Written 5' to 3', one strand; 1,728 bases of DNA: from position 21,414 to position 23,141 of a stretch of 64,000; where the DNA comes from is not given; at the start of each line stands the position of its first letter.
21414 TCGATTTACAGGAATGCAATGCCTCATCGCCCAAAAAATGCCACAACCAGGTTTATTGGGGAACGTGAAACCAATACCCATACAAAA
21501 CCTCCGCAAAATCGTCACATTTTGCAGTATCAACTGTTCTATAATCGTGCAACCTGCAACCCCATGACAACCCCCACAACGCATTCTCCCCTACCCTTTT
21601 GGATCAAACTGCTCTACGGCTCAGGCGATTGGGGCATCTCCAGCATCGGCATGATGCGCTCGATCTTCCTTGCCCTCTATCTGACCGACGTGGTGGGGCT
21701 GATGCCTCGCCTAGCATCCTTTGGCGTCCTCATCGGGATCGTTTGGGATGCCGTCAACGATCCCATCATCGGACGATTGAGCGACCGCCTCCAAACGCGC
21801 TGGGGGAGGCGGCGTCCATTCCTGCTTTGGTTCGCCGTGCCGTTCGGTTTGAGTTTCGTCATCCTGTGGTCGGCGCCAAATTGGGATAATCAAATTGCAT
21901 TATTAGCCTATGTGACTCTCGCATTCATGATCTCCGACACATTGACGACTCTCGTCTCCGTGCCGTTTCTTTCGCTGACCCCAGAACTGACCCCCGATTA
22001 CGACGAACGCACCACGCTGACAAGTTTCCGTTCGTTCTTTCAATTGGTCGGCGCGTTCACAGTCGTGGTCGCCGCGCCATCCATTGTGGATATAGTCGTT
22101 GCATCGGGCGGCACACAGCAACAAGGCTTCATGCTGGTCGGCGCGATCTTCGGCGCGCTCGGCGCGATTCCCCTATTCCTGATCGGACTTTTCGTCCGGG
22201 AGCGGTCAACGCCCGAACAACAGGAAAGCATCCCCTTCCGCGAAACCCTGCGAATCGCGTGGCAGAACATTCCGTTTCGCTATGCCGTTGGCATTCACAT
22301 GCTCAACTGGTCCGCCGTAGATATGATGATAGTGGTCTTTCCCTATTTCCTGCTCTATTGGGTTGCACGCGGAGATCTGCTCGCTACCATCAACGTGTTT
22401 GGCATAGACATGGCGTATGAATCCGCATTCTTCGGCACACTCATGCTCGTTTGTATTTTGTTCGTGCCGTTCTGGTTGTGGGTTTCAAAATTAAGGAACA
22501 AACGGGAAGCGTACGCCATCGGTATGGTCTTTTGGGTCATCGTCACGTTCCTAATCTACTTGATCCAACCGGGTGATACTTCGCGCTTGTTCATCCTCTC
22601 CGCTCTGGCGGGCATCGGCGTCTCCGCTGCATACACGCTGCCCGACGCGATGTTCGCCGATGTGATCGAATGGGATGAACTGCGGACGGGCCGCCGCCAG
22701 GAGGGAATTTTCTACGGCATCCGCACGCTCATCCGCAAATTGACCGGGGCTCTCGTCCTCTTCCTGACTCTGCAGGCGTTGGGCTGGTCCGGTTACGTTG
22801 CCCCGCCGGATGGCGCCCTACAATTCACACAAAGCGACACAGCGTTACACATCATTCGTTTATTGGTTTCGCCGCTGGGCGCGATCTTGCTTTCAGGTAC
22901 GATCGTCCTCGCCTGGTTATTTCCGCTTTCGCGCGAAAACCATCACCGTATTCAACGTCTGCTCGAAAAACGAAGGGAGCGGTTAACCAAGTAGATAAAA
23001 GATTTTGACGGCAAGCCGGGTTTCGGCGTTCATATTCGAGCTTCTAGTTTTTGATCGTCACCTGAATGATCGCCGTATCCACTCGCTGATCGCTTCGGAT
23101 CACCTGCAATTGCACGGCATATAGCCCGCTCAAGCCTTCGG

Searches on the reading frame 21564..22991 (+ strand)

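Call 9: search_protein_families(library=pfam, proteins=[window:21564-22991:+], max_evalue=0.01)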
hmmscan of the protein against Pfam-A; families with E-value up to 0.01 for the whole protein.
seq(476 aa): 2 families
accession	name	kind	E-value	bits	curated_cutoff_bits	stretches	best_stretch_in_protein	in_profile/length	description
PF13347.12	MFS_2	-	2.9e-86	290.1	27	1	17-457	1-427/427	MFS/sugar transport protein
PF07690.21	MFS_1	-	3.4e-15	56.2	33.4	2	35-396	18-344/347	Major Facilitator Superfamily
